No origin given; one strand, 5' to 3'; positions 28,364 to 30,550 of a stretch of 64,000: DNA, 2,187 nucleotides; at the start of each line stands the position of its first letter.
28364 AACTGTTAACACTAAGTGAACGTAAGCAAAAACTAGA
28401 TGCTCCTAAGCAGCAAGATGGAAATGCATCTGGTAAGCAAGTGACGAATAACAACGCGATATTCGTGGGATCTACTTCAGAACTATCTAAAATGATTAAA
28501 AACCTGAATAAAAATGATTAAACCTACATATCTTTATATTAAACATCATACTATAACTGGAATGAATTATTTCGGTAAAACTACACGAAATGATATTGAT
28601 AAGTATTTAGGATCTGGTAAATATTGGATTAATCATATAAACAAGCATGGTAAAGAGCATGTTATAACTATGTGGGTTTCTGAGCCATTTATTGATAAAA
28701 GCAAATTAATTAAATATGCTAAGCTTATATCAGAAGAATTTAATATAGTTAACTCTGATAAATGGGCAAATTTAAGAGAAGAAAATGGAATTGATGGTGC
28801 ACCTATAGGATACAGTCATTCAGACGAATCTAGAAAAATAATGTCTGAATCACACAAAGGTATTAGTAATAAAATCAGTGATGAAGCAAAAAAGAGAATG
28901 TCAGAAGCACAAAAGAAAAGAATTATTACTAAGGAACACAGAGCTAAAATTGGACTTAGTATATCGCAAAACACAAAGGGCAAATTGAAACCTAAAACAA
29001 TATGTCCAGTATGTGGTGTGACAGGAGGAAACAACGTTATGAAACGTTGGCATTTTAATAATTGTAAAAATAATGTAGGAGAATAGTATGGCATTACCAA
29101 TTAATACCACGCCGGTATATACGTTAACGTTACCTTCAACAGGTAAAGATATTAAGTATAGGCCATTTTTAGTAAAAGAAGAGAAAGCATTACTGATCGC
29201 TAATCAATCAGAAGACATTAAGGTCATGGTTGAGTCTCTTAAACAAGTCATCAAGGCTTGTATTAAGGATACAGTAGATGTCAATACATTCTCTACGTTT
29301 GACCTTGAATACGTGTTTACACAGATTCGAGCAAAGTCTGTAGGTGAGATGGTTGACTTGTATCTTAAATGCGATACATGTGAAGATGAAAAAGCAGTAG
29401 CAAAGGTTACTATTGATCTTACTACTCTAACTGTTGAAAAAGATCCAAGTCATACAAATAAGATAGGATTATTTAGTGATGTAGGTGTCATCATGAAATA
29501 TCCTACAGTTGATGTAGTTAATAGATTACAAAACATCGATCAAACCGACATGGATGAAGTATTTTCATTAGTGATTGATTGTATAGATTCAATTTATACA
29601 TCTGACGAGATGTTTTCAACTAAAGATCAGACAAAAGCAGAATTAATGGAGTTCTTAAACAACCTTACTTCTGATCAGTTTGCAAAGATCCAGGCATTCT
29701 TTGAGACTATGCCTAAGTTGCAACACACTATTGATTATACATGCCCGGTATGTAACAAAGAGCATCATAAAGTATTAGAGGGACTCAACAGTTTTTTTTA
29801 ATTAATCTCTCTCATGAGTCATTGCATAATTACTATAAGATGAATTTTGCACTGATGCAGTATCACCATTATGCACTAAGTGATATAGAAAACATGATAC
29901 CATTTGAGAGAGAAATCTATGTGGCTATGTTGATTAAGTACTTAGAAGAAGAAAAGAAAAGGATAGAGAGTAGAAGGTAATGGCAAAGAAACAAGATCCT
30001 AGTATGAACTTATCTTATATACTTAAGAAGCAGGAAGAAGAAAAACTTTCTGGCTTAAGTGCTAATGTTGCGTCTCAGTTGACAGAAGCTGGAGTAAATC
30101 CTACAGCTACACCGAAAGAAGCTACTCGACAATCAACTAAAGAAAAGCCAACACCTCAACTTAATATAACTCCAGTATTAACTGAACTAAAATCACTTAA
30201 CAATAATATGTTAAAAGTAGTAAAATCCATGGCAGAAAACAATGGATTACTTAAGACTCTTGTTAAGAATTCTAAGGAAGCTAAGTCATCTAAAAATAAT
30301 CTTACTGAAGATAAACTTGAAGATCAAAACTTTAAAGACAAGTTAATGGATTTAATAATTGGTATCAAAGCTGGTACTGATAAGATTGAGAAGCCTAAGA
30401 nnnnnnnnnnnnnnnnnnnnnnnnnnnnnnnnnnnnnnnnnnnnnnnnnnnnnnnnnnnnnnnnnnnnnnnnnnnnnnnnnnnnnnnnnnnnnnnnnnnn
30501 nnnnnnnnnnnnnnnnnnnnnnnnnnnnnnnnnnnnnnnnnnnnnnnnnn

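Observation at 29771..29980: Predicted -1 frameshift fuses gp26 to gp51 right before the tape measure, as in lambda G/GT-H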

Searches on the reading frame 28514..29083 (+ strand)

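Call 3: search_protein_families(library=pfam, proteins=[window:28514-29083:+], max_evalue=0.01)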
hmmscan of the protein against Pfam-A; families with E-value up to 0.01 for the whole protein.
window:28514-29083:+ (190 aa): 2 families
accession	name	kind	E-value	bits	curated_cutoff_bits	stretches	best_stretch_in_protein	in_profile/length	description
PF07460.16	NUMOD3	-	0.00018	21.8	20.4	0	99-116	1-18/37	NUMOD3 motif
PF14371.13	DUF4412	-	0.0061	16.8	21.6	0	37-113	100-172/191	Domain of unknown function (DUF4412)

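Call 4: search_protein_families(library=phrogs, proteins=[window:28514-29083:+], max_evalue=0.01)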
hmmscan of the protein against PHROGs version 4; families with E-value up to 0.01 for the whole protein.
window:28514-29083:+ (190 aa): 4 families
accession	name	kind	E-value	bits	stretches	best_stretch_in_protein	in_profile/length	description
phrog_314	-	DNA, RNA and nucleotide metabolism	4.6e-18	66.5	1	6-188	180-394/574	homing endonuclease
phrog_655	-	DNA, RNA and nucleotide metabolism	2.7e-09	38.4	1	68-187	116-234/343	homing endonuclease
phrog_27406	-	DNA, RNA and nucleotide metabolism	0.0013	20.3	1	104-187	4-94/97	endonuclease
phrog_25323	-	unknown function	0.0026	18.7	1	122-186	40-107/159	-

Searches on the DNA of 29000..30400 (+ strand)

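Call 5: search_dna_similar(query=window:29000-30400:+, collection=phages, mode=distant, max_rows=40)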
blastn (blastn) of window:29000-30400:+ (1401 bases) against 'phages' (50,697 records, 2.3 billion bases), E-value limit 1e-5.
Records with a match: 148; places in all: 148; records where one place covers at least 80% of the query: 0.
Best place of each record, by identity: 80-90% 10; 60-80% 138.
By first word of the organism name: Synechococcus 125; Cyanophage 12; Prochlorococcus 6; Marine 4; Phage 1.
By host as written in the record: Synechococcus 65; - 58; Synechococcus sp. 6; Synechococcus sp. WH7803 4; Synechococcus sp. WH8102 3; Parasynechococcus marenigrum WH 8102 3; Prochlorococcus sp. NATL1A 2; Synechococcus sp. KCZYC6 2; and 3 more.
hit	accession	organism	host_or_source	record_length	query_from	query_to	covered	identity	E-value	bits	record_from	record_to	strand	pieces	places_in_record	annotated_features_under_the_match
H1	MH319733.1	Marine virus AG-345-E02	single cell amplified by WGA-X; seawater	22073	697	956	19%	67.7%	6e-12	80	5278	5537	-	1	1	record has no annotation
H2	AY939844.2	Prochlorococcus phage P-SSM2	Prochlorococcus sp. NATL1A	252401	697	956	19%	67.4%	2e-12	82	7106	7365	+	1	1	gp51: gp51 | gp26: baseplate hub subunit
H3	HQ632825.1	Prochlorococcus phage P-SSM5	Prochlorococcus marinus NATL2A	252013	697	956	19%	67.4%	2e-12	82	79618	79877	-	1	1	base plate hub assembly catalyst | hypothetical protein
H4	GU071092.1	Prochlorococcus phage P-SSM2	-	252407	697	956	19%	67.4%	2e-12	82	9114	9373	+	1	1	base plate hub assembly catalyst gp51 | gp26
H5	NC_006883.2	Prochlorococcus phage P-SSM2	Prochlorococcus sp. NATL1A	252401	697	956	19%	67.4%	2e-12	82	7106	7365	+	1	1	gp51: baseplate hub assembly catalyst | gp26: baseplate hub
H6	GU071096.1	Synechococcus phage S-ShM2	Synechococcus sp. WH8102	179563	88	348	19%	66.4%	1e-8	69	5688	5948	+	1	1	gp26: baseplate hub subunit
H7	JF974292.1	Cyanophage S-SSM2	Synechococcus sp. WH8102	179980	88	348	19%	66.4%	1e-8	69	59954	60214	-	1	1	baseplate hub subunit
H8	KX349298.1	Cyanophage S-RIM14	Synechococcus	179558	88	348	19%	66.4%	1e-8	69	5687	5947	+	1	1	baseplate hub subunit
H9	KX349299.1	Cyanophage S-RIM14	Synechococcus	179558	88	348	19%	66.4%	1e-8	69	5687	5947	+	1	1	baseplate hub subunit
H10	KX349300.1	Cyanophage S-RIM14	Synechococcus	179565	88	348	19%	66.4%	1e-8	69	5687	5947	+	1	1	baseplate hub subunit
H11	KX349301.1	Cyanophage S-RIM14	Synechococcus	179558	88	348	19%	66.4%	1e-8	69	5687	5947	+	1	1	baseplate hub subunit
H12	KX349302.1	Cyanophage S-RIM14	Synechococcus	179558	88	348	19%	66.4%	1e-8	69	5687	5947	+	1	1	baseplate hub subunit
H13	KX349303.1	Cyanophage S-RIM14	Synechococcus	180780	88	348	19%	66.4%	1e-8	69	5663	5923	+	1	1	baseplate hub subunit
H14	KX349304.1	Cyanophage S-RIM14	Synechococcus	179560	88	348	19%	66.4%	1e-8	69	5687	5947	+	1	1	baseplate hub subunit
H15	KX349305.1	Cyanophage S-RIM14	Synechococcus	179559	88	348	19%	66.4%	1e-8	69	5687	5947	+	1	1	baseplate hub subunit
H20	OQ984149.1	Phage C48C1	-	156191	793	956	12%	70.8%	9e-10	73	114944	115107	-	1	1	baseplate hub assembly catalyst | baseplate hub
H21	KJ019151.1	Synechococcus phage ACG-2014f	-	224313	134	923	10%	78.2%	4e-7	123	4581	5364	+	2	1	baseplate hub subunit | base plate hub assembly catalyst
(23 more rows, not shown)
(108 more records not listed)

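Call 7: get_annotated_region(hit=H5, flank=2500)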
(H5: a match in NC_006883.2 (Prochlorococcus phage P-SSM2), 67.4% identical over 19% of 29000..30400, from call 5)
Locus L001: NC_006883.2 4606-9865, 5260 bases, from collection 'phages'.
description: Prochlorococcus phage P-SSM2, complete genome.
organism: Prochlorococcus phage P-SSM2 (NCBI taxid 268746)
taxonomy: Viruses; Duplodnaviria; Heunggongvirae; Uroviricota; Caudoviricetes; Kyanoviridae; Salacisavirus; Salacisavirus pssm2
host: Prochlorococcus sp. NATL1A; source: -; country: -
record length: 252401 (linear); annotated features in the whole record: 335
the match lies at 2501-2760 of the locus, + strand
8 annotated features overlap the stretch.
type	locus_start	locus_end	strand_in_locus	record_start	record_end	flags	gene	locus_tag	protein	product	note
CDS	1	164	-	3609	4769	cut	T4-like baseplate tail tube ...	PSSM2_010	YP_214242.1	baseplate tail tube cap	T4-GC: 7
CDS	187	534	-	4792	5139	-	-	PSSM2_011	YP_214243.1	hypothetical protein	T4-GC: 8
CDS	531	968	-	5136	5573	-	gp4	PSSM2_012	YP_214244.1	head closure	T4-GC: 9; similar to Synechococcus phage S-SM1 protein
CDS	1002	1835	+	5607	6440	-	-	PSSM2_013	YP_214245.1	hypothetical protein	T4-GC: 10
CDS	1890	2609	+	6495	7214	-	gp26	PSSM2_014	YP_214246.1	baseplate hub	T4-GC: 11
CDS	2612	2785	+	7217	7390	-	gp51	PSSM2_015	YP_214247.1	baseplate hub assembly catalyst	T4-GC: 12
CDS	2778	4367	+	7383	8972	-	-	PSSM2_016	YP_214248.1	hypothetical protein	T4-GC: 13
CDS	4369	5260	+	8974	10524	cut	-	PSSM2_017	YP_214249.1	hypothetical protein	T4-GC: 14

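Call 8: get_annotated_region(hit=H21, flank=2500)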
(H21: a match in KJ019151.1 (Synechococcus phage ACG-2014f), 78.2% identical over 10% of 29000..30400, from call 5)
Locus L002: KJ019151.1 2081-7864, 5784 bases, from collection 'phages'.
description: Synechococcus phage ACG-2014f isolate Syn7803C24, complete genome.
organism: Synechococcus phage ACG-2014f (NCBI taxid 1493511)
taxonomy: Viruses; Duplodnaviria; Heunggongvirae; Uroviricota; Caudoviricetes; Kyanoviridae; Atlauavirus; Atlauavirus tusconc8
host: -; source: -; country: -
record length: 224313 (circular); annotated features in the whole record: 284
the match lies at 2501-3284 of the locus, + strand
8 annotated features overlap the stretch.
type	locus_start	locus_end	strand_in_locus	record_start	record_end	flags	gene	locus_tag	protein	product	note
CDS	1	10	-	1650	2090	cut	-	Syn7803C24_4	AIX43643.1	head completion protein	gp4 head completion protein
CDS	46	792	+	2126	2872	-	-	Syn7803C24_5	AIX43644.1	hypothetical protein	-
CDS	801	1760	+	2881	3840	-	-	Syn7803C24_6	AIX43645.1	baseplate tail tube cap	-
CDS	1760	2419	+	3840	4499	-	-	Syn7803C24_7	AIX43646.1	hypothetical protein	-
CDS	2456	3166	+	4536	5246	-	-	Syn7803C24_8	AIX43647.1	baseplate hub subunit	gp26 baseplate hub subunit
CDS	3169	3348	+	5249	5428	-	-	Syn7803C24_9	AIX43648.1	base plate hub assembly catalyst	gp51 base plate hub assembly catalyst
CDS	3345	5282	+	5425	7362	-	-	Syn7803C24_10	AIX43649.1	hypothetical protein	-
CDS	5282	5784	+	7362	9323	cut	-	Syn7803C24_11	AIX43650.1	peptidase M23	-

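Call 9: get_annotated_region(hit=H20, flank=2500)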
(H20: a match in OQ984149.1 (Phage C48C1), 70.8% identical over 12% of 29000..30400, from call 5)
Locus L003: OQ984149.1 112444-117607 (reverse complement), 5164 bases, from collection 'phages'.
description: Phage C48C1, complete genome.
organism: Phage C48C1 (NCBI taxid 3053735)
taxonomy: Viruses; Duplodnaviria; Heunggongvirae; Uroviricota; Caudoviricetes; Kyanoviridae
host: -; source: -; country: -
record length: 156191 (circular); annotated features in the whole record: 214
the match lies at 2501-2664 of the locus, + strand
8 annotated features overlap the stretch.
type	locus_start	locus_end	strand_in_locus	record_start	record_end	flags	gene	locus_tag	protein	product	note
CDS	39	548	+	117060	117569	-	-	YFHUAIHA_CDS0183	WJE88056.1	head closure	-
CDS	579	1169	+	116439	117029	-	-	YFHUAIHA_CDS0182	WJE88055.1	DNA end protector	-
CDS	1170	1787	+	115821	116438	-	-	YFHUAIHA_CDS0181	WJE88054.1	tail tube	-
CDS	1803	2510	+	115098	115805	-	-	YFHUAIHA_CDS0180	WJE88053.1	baseplate hub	-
CDS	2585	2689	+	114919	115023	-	-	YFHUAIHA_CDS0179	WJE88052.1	baseplate hub assembly catalyst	-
CDS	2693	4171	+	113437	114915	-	-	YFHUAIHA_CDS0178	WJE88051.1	peptidase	-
CDS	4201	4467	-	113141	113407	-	-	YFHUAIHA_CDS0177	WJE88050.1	hypothetical protein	-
CDS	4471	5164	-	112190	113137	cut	-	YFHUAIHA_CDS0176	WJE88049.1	single strand DNA binding protein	-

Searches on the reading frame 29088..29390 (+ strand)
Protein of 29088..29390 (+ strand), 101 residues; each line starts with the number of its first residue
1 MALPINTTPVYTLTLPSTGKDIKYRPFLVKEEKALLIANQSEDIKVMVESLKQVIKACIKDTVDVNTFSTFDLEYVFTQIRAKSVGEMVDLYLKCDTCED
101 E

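Call 92: search_protein_families(library=pfam, proteins=[window:29088-29390:+], max_evalue=10)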
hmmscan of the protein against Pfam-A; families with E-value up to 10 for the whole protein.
window:29088-29390:+ (101 aa): 2 families
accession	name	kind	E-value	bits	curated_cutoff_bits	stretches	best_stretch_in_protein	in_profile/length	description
PF12322.14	T4_baseplate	-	1.5e-28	100.4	24.5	1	9-100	2-93/219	T4 bacteriophage base plate protein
PF14075.11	UBN_AB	-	0.15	12.2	25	1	26-62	71-107/211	Ubinuclein conserved middle domain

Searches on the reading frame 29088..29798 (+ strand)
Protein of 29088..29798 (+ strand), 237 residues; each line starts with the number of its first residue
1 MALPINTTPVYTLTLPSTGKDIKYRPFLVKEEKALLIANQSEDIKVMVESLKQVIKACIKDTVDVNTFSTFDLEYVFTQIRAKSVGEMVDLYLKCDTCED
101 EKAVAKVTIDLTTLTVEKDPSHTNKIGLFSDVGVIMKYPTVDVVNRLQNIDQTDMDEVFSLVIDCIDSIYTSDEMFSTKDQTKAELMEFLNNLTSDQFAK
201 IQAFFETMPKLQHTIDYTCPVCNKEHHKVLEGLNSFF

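Call 3: search_protein_families(library=pfam, proteins=[window:29088-29798:+], max_evalue=0.01)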
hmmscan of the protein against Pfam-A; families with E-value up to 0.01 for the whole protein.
window:29088-29798:+ (237 aa): 1 family
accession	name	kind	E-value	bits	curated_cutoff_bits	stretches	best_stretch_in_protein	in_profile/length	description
PF12322.14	T4_baseplate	-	1.4e-65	221.5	24.5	1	9-237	2-218/219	T4 bacteriophage base plate protein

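Call 4: search_protein_families(library=phrogs, proteins=[window:29088-29798:+], max_evalue=0.01)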
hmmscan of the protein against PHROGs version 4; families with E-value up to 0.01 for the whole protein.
window:29088-29798:+ (237 aa): 3 families
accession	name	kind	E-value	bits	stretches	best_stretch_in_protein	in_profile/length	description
phrog_150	-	tail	9.5e-69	232.9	1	1-237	5-232/282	baseplate hub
phrog_13792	-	unknown function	0.0012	19.3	1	12-114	23-121/263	-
phrog_1076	-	transcription regulation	0.0023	18.4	1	165-228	41-107/339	FmdB-like transcriptional regulator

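Call 14: find_related_loci(query=window:29088-29798:+, collection=viral_contigs, flank=2500)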
Query window:29088-29798:+ (237 aa) in viral_contigs; peptide patterns used: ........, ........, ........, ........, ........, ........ (x = any residue, [..] = any of these).
47 stretches matched a pattern; 30 encode a relative of the query (tblastn E <= 1e-3); 30 distinct loci.
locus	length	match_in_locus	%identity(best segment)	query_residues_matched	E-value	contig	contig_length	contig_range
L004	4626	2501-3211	100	1-237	5e-161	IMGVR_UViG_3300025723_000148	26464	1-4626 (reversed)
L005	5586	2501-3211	100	1-237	5e-160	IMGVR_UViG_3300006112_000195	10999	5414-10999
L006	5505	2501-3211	75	1-237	2e-123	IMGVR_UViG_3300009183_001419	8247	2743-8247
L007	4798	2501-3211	72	1-237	1e-123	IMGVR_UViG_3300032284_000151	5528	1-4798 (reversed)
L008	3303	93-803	75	1-237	9e-125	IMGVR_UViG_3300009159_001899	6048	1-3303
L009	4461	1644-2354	75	1-237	2e-124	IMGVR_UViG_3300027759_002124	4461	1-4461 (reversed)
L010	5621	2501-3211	71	1-237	9e-122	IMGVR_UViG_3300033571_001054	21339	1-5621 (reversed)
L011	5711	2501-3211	69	1-237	4e-118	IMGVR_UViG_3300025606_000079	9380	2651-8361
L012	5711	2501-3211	69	1-237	4e-118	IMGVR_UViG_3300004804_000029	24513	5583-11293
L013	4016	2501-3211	70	1-237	2e-117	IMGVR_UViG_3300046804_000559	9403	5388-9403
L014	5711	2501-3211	70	1-237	1e-114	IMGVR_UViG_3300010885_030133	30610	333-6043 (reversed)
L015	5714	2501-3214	66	1-237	1e-109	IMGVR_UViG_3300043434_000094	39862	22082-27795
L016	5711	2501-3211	62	1-237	2e-105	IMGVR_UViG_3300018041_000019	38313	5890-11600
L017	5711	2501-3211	62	1-237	2e-105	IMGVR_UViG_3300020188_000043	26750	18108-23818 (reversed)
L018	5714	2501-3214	62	1-237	8e-101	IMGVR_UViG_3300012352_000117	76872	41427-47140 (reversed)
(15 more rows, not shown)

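Call 49: find_related_loci(query=A1, collection=viral_contigs, flank=1500)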
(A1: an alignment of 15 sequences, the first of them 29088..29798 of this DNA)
Query A1 (237 aa) in viral_contigs; peptide patterns used: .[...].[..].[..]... (x = any residue, [..] = any of these).
600 stretches matched a pattern (row limit reached: there are more); 598 encode a relative of the query (tblastn E <= 1e-3); the best 80 are kept; 80 distinct loci.
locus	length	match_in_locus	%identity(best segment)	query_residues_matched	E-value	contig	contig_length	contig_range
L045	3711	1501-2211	61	1-237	5e-104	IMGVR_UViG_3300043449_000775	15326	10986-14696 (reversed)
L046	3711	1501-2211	60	1-237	1e-103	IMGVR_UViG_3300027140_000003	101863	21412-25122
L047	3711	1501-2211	60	1-237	1e-103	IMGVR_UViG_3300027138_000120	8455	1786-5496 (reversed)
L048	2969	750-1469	59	1-237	1e-100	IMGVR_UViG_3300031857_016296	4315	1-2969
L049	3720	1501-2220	59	1-237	1e-95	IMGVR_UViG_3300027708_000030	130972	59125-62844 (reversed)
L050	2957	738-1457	57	1-237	3e-95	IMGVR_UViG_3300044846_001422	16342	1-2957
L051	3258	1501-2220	58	1-237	1e-93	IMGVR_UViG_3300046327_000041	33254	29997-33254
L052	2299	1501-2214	57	1-237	2e-93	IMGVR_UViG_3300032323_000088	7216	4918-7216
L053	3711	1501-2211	56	1-237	1e-90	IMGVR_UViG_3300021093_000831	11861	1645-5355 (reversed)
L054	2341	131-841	55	1-237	1e-91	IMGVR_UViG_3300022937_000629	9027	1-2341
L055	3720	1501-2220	53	1-237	6e-89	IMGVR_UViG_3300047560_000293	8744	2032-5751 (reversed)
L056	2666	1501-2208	55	1-237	5e-86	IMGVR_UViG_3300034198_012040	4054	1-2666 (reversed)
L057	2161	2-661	58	19-237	1e-85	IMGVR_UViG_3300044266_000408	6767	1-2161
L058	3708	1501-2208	51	1-237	2e-81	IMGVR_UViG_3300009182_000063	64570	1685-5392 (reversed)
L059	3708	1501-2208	51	1-237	1e-79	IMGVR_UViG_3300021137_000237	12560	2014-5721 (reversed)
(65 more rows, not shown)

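Call 91: search_solved_structures(query=A1, max_evalue=10)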
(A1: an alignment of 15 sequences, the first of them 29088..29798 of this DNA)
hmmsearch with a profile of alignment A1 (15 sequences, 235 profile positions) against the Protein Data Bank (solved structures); distinct sequences matched with E-value up to 10: 7.
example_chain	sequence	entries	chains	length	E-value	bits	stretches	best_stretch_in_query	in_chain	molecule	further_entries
9bds_A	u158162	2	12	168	0.0072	19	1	77-146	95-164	Transcription attenuation protein MtrB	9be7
9be8_A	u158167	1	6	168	0.02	17.5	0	77-146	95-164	Transcription attenuation protein MtrB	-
6wlg_A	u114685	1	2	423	0.069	15.8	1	174-231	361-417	Integrator complex subunit 3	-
7bv7_A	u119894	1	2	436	0.076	15.7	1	174-231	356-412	Integrator complex subunit 3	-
8hpp_A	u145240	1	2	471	0.099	15.3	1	174-231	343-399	Integrator complex subunit 3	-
4ib2_A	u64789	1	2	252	0.29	13.8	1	94-189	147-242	Putative Lipoprotein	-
8rbz_c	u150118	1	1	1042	0.53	12.9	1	174-231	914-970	Integrator complex subunit 3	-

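Call 105: search_protein_families(library=ncbifam, proteins=[window:29088-29798:+], max_evalue=0.01)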
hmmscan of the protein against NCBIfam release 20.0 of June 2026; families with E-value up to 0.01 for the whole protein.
window:29088-29798:+ (237 aa): 1 family
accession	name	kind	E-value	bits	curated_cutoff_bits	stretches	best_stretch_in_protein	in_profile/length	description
NF047534.1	lipo_BTA121_dup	subfamily_domain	0.0024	18.1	45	0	162-207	12-60/134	BTA121 domain-containing protein surface lipoprotein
